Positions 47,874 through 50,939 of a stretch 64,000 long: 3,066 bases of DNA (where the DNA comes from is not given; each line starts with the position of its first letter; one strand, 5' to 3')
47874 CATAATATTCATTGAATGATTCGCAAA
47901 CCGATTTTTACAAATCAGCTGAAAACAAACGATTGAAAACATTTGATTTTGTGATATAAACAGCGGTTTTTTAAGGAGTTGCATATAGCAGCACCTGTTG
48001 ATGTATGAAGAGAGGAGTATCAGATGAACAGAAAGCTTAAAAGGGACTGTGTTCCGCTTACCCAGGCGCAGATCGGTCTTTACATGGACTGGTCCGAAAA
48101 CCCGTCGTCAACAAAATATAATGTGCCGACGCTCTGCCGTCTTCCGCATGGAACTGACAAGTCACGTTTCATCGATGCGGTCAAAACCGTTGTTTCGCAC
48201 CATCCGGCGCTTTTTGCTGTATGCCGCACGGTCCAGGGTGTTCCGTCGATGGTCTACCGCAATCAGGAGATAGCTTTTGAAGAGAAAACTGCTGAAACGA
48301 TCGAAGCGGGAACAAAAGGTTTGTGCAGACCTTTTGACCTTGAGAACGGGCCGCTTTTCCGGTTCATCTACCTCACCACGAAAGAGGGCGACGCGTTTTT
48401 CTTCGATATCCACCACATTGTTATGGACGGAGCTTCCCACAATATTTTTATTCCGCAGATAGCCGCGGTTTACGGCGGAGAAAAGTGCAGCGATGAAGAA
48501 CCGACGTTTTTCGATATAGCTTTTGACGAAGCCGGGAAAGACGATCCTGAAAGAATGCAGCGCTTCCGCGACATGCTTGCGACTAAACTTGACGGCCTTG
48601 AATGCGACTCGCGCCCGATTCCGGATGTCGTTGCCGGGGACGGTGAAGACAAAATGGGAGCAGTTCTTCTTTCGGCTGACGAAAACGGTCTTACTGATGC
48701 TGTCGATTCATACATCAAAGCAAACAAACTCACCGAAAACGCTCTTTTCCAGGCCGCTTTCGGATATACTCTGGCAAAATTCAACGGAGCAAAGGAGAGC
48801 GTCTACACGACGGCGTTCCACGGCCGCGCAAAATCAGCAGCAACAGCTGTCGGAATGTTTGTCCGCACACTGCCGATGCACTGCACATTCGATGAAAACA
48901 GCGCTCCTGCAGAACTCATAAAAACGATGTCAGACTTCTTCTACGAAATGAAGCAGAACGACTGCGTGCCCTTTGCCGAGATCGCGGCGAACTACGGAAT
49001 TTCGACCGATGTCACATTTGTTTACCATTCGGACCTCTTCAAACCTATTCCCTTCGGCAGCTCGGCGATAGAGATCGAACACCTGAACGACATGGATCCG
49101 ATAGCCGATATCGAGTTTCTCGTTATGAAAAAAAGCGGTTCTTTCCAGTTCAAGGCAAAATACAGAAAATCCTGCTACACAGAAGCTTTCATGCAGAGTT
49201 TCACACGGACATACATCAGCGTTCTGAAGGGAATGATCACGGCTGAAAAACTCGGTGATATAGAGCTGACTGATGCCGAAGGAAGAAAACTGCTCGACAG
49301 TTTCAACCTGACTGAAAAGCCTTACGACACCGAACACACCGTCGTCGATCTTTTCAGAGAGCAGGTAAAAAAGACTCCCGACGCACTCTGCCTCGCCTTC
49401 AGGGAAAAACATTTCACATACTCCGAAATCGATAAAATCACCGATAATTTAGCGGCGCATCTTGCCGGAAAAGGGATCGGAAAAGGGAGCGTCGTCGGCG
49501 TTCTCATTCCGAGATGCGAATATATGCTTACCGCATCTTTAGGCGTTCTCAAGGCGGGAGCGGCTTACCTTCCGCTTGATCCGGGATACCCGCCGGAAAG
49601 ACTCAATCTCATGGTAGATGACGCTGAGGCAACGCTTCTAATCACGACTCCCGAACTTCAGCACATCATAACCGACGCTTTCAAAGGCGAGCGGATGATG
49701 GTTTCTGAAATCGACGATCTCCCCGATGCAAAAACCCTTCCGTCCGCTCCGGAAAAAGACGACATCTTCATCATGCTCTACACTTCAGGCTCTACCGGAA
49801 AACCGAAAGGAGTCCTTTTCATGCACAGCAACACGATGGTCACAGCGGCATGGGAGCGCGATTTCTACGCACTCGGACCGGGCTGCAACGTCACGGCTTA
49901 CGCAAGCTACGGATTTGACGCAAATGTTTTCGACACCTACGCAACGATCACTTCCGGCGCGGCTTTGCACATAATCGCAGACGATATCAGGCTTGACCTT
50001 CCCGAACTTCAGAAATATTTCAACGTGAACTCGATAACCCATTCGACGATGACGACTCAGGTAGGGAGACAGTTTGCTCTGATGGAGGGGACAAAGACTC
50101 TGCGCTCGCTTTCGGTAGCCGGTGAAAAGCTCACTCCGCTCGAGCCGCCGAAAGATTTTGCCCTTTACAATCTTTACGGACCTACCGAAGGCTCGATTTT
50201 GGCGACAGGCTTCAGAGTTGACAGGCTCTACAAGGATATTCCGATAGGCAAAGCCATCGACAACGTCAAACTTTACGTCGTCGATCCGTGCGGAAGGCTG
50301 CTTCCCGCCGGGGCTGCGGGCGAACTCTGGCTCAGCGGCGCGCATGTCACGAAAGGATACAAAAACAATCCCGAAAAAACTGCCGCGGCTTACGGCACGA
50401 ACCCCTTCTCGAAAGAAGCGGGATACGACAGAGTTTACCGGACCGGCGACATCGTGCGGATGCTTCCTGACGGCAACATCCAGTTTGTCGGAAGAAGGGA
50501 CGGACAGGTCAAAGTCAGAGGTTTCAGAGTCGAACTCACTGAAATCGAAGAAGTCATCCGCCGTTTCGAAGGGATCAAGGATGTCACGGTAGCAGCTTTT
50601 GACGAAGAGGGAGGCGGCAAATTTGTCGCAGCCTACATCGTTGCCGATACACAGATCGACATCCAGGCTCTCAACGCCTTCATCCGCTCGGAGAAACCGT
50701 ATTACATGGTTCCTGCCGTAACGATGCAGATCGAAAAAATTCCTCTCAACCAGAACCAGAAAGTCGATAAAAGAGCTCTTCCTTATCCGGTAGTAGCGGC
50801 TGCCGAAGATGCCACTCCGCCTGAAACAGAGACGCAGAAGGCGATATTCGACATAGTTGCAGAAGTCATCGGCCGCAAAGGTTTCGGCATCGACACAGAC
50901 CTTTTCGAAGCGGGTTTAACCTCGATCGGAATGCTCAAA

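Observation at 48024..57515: C-A-T-C-A-T-R NRPS predicted to release an N-acylated dipeptide aldehyde/alcohol, translationally coupled to a Cu(I) P-type ATPase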

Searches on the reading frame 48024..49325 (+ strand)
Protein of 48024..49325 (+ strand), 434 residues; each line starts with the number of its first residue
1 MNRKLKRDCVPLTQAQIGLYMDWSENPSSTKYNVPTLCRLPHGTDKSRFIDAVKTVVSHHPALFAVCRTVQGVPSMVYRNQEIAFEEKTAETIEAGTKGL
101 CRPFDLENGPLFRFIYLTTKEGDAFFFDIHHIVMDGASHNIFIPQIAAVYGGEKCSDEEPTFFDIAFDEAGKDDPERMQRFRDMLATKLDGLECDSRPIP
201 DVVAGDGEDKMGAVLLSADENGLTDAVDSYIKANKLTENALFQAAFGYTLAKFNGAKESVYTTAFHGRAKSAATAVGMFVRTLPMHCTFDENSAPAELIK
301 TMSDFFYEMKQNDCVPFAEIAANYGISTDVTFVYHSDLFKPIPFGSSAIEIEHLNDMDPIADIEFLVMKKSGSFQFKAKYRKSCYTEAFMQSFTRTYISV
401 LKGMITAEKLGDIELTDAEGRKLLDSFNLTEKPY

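Call 30: search_solved_structures(query=window:48024-49325:+, max_evalue=0.00001)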
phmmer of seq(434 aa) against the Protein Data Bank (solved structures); distinct sequences matched with E-value up to 0.00001: 20.
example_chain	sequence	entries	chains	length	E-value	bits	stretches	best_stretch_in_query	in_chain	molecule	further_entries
2jgp_A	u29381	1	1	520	2e-18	69.5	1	8-405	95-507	TYROCIDINE SYNTHETASE 3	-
9rde_A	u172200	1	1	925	2.3e-17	66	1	101-310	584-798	Bacitracin synthase 3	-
6mfw_A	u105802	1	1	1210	1.9e-14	56.4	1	19-321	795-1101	Linear gramicidin synthase subunit A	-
6mfx_A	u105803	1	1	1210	2.1e-14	56.2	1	19-321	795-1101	Linear gramicidin synthase subunit A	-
6mfy_A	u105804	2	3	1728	2.9e-14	55.8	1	19-322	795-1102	Linear gramicidin synthase subunit A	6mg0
6mfz_A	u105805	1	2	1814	3.1e-14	55.7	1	19-322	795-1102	Linear gramicidin synthase subunit A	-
9be3_A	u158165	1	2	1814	3.1e-14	55.7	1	19-322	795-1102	Linear gramicidin synthase subunit A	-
9be4_A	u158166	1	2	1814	3.1e-14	55.7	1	19-322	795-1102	Linear gramicidin synthase subunit A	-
9meh_A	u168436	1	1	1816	3.1e-14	55.7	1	19-322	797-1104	Linear gramicidin synthase subunit A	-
9up2_A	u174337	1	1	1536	3.3e-11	45.7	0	52-302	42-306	PvdL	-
9lcp_A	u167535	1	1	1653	4.1e-11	45.4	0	52-302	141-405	PvdL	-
9lco_A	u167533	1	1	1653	4.1e-11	45.4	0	52-302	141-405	PvdL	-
9lcq_A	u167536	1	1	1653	6.7e-11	44.7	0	52-302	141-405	PvdL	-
8xjz_C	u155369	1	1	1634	3.2e-10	42.5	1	10-323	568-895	Peptide synthetase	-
9bfg_A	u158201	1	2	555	4.4e-08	35.4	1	29-151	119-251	Tyrocidine synthase 1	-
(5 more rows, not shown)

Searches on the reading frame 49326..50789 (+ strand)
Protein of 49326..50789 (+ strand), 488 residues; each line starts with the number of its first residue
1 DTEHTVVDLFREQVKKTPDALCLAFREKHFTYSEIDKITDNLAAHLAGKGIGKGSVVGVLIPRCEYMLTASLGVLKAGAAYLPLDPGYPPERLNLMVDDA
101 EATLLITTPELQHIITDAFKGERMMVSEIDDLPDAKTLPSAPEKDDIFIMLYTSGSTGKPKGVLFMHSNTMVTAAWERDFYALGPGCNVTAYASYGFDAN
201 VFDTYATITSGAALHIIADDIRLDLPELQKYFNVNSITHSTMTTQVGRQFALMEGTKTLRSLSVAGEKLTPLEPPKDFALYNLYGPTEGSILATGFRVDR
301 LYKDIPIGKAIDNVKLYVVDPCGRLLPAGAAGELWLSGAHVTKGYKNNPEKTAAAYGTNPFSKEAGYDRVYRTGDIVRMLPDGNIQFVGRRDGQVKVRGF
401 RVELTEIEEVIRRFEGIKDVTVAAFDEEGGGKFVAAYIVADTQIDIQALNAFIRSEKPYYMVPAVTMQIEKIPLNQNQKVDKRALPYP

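Call 28: search_solved_structures(query=window:49326-50789:+, show_alignments=3, max_evalue=1e-20)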
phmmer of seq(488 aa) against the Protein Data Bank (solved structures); distinct sequences matched with E-value up to 1e-20: 90 (the best 60 are shown).
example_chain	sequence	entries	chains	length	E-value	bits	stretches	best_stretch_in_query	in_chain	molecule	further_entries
6mfy_A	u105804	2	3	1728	3.5e-173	580.1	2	5-486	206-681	Linear gramicidin synthase subunit A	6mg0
9be3_A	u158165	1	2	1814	4.2e-173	579.9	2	5-486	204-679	Linear gramicidin synthase subunit A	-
9be4_A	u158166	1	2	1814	4.2e-173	579.9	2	5-486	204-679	Linear gramicidin synthase subunit A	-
6mfz_A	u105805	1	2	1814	4.2e-173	579.9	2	5-486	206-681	Linear gramicidin synthase subunit A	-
9meh_A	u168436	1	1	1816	4.2e-173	579.9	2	5-486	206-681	Linear gramicidin synthase subunit A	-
8xjz_C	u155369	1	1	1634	1.5e-109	370.3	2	5-484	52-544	Peptide synthetase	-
5es6_A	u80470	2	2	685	3.8e-98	332.7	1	5-486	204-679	Linear gramicidin synthase subunit A | Linear gramicidin synthetase subunit A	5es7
5es5_A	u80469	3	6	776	5.5e-98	332.2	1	5-486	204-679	Linear gramicidin synthetase subunit A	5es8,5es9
6mfx_A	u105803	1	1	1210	8.7e-98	331.5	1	5-486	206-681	Linear gramicidin synthase subunit A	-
6mfw_A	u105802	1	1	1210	1.6e-97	330.7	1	5-486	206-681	Linear gramicidin synthase subunit A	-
6ulz_A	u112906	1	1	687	6.9e-97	328.6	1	5-486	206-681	Linear gramicidin synthase subunit A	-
8jbr_A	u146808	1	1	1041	1.1e-88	301.5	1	7-488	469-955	McyA protein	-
9bfd_B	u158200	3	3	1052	4.2e-85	289.7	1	5-488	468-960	Tyrocidine synthase 2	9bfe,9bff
9bfd_A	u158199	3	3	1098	6.7e-84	285.7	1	6-488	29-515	Tyrocidine synthase 1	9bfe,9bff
2vsq_A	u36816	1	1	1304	8.9e-84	285.3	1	9-488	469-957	SURFACTIN SYNTHETASE SUBUNIT 3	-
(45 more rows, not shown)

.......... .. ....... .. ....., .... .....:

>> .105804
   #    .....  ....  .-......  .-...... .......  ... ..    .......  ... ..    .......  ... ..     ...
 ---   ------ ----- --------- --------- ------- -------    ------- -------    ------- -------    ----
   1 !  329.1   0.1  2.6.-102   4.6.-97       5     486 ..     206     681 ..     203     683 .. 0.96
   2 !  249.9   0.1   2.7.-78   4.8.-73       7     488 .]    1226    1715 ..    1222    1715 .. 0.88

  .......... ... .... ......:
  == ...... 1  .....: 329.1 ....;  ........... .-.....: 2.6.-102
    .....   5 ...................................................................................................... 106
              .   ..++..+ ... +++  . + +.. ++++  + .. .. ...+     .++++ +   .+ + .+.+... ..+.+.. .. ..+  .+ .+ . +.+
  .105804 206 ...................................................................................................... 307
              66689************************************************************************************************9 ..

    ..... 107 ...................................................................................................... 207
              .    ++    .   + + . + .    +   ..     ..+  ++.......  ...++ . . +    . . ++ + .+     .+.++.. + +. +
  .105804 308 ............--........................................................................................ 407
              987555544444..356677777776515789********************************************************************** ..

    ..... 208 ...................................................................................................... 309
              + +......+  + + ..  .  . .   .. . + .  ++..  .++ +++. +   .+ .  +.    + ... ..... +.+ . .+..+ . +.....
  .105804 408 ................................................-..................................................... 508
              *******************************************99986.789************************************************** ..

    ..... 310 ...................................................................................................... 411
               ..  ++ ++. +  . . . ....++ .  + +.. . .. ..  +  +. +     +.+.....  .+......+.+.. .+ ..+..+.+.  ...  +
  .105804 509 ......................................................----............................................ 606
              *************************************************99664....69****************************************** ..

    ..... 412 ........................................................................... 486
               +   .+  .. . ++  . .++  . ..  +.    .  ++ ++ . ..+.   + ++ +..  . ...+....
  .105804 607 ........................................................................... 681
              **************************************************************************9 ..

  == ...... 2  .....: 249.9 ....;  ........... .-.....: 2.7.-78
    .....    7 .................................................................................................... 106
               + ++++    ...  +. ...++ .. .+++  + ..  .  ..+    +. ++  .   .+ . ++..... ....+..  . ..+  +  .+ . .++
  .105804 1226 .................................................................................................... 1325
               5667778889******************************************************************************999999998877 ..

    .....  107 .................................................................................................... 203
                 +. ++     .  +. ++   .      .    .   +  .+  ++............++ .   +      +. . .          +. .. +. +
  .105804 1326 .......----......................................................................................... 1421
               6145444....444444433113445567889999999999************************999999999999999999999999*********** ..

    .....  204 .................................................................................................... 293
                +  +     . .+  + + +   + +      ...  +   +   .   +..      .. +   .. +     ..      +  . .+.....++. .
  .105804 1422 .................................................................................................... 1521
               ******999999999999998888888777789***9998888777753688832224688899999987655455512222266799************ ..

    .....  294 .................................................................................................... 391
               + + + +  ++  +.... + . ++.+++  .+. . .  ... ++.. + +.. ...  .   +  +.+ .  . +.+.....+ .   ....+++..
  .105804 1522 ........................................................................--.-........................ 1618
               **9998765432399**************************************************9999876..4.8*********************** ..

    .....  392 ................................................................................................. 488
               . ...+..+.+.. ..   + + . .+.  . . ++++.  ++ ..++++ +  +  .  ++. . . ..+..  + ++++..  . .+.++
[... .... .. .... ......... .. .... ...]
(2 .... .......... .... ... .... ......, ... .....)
